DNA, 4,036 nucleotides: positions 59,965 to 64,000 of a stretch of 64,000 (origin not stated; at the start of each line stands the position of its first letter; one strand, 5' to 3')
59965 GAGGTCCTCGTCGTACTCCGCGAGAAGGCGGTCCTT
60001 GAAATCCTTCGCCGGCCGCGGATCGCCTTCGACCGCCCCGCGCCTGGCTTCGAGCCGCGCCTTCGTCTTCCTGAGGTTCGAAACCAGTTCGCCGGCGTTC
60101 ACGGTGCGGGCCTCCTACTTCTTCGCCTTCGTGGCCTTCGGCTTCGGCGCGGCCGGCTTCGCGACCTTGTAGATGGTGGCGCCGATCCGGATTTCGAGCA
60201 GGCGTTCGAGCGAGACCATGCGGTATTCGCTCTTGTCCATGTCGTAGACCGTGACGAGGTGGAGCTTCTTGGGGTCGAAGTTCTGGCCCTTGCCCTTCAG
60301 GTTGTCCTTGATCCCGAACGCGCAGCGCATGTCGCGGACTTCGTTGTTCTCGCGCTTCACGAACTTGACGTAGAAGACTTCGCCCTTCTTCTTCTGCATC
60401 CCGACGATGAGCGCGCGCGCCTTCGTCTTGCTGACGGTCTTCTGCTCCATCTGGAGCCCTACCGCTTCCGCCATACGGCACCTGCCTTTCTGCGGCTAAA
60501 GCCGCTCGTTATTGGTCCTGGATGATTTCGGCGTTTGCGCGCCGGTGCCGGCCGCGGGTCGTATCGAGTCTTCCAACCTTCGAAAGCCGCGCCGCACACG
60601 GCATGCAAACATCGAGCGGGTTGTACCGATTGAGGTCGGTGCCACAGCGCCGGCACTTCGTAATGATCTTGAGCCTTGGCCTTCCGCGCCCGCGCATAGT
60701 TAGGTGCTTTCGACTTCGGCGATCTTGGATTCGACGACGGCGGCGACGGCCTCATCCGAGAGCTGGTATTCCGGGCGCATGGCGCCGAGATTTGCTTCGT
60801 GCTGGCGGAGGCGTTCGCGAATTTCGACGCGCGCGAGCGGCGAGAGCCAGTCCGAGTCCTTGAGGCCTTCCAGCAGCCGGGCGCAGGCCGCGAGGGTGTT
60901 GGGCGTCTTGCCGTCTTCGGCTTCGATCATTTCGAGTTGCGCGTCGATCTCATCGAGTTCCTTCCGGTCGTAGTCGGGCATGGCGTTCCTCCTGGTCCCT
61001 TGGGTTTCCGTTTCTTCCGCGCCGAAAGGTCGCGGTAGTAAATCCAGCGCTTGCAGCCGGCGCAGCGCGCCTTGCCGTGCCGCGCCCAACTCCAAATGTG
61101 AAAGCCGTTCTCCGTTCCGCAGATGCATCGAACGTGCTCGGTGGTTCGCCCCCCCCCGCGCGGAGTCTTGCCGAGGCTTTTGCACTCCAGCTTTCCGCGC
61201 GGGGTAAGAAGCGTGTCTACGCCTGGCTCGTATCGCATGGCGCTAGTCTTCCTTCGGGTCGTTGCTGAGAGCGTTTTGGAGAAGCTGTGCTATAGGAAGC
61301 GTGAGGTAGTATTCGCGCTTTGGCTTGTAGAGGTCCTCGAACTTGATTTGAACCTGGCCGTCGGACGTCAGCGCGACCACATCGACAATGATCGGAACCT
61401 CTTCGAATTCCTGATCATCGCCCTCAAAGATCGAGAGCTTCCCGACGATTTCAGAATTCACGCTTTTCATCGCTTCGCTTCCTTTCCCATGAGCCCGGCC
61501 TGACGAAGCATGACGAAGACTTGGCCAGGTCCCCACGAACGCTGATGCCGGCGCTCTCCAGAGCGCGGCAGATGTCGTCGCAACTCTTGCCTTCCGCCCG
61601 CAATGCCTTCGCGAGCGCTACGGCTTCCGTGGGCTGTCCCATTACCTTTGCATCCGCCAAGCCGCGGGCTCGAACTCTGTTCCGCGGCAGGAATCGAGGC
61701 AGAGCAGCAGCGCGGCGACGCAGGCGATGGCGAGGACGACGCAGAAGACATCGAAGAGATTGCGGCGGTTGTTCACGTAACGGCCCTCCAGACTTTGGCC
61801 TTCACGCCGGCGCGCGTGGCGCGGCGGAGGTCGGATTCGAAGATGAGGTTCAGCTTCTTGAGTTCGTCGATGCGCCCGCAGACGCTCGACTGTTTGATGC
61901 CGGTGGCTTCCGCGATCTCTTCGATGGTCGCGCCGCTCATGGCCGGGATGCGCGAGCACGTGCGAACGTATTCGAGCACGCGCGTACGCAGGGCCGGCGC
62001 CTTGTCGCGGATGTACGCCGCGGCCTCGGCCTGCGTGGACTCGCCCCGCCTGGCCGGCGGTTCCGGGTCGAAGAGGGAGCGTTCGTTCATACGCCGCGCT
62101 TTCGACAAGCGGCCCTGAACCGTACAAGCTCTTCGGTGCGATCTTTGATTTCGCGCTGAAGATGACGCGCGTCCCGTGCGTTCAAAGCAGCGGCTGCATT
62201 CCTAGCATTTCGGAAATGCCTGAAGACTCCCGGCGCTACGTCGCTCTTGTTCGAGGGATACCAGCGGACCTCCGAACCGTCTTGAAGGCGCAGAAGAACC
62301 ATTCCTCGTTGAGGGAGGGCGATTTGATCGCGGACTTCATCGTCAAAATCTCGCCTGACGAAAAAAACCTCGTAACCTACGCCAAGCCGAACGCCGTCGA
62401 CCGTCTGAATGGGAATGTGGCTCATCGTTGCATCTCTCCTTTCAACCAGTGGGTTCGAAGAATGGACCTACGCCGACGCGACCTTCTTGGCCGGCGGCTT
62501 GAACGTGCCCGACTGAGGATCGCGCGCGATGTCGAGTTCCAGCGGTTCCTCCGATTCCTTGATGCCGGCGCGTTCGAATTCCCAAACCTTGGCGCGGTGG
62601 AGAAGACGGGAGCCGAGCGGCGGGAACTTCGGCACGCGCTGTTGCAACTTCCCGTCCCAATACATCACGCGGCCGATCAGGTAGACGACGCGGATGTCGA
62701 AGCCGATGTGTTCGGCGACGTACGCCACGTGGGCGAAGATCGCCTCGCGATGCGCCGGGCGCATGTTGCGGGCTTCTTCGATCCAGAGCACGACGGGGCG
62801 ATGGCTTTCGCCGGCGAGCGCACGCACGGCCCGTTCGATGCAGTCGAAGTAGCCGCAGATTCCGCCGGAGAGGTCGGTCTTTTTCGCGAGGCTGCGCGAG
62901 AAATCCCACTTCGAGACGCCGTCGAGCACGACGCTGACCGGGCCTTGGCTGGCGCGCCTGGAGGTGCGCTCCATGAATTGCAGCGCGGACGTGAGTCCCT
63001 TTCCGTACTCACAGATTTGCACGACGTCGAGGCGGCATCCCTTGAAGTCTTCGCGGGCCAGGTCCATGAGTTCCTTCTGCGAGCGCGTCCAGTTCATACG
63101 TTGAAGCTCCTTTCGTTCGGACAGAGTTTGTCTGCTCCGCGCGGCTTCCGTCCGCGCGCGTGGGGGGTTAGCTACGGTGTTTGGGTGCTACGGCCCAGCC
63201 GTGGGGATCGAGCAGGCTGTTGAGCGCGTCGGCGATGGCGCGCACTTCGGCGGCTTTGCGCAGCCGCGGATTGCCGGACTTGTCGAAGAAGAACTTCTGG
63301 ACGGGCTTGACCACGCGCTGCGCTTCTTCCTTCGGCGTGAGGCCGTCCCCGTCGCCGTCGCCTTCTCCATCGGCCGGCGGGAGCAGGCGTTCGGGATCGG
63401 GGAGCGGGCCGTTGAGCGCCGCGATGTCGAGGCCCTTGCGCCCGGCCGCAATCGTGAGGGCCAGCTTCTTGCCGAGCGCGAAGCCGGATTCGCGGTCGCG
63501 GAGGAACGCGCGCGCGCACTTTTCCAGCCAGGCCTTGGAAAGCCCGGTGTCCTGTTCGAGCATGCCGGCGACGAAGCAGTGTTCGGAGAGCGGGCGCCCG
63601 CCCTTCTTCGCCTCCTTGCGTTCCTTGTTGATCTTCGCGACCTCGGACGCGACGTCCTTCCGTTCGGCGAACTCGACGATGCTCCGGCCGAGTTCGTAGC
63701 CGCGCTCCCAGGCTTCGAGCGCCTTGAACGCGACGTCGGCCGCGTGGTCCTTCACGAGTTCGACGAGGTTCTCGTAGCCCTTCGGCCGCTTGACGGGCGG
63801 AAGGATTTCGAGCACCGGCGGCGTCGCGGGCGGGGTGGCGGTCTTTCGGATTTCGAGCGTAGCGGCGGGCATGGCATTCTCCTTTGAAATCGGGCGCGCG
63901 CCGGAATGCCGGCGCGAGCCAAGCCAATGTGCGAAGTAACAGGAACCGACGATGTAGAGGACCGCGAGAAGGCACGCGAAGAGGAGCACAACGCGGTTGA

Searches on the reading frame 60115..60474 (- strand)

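Call 45: search_protein_families(library=pfam, proteins=[window:60115-60474:-], max_evalue=0.1)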
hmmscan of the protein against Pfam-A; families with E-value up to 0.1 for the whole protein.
window:60115-60474:- (119 aa): 1 family
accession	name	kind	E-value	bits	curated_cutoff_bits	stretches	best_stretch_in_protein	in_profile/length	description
PF10902.13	WYL_2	-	0.00098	19.8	26.7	1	60-93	40-74/74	WYL_2, Sm-like SH3 beta-barrel fold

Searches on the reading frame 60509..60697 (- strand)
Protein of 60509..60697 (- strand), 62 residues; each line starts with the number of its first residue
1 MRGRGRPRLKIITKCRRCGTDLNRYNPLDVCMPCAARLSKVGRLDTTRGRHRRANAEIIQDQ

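Call 45: search_protein_families(library=pfam, proteins=[window:60509-60697:-], max_evalue=0.1)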
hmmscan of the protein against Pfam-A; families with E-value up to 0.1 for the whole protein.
window:60509-60697:- (62 aa): 2 families
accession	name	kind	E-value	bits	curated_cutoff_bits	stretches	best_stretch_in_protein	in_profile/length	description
PF12773.13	DZR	-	0.019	15.6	27.3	1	14-39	14-35/45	Double zinc ribbon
PF10892.13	DUF2688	-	0.026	14.4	25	1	12-24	7-19/56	Protein of unknown function (DUF2688)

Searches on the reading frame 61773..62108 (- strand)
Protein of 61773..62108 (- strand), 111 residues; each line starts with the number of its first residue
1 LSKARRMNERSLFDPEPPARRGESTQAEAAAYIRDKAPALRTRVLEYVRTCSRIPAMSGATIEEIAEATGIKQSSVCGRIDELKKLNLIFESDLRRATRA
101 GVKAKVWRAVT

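Call 45: search_protein_families(library=pfam, proteins=[window:61773-62108:-], max_evalue=0.1)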
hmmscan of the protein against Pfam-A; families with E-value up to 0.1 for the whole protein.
window:61773-62108:- (111 aa): 9 families
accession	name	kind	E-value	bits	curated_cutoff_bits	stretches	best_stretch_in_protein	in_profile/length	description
PF12802.13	MarR_2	-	3.1e-05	24.5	27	1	59-90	19-51/61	MarR family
PF11994.14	DUF3489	-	0.0013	19.3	29.5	1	58-93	20-55/68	Protein of unknown function (DUF3489)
PF04182.18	B-block_TFIIIC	-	0.0022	18.4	22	1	58-94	17-53/73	B-block binding subunit of TFIIIC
PF13412.12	HTH_24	-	0.016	15.2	21.9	1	59-89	17-47/48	Winged helix-turn-helix DNA-binding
PF01047.28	MarR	-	0.035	14.4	24.6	1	58-89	16-47/59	MarR family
PF22451.2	NirdL-like_HTH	-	0.037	14.1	27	1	64-89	21-46/47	Siroheme decarboxylase NirDL-like HTH domain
PF13384.12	HTH_23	-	0.044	14.1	24.6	1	59-79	17-37/50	Homeodomain-like domain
PF13404.12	HTH_AsnC-type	-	0.068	13.4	27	0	60-83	18-41/42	AsnC-type helix-turn-helix domain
PF06637.16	PV-1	-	0.081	12.1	30.1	1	42-104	262-324/439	PV-1 protein (PLVAP)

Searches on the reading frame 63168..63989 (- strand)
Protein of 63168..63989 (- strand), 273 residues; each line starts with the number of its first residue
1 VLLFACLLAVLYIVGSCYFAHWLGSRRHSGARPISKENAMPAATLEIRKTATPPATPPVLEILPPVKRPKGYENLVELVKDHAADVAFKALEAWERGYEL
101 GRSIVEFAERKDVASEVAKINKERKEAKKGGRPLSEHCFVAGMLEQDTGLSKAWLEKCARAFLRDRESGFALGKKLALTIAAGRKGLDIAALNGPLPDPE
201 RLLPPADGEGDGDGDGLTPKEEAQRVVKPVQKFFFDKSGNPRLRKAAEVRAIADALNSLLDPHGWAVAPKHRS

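Call 38: find_encoding_contigs(protein=window:63168-63989:-, flank=10000, max_places=2)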
Protein window:63168-63989:- (273 aa): no gene with exactly this product is on record in the collection.

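Call 45: search_protein_families(library=pfam, proteins=[window:63168-63989:-], max_evalue=0.1)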
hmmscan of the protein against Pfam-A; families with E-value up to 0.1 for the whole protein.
window:63168-63989:- (273 aa): 0 families
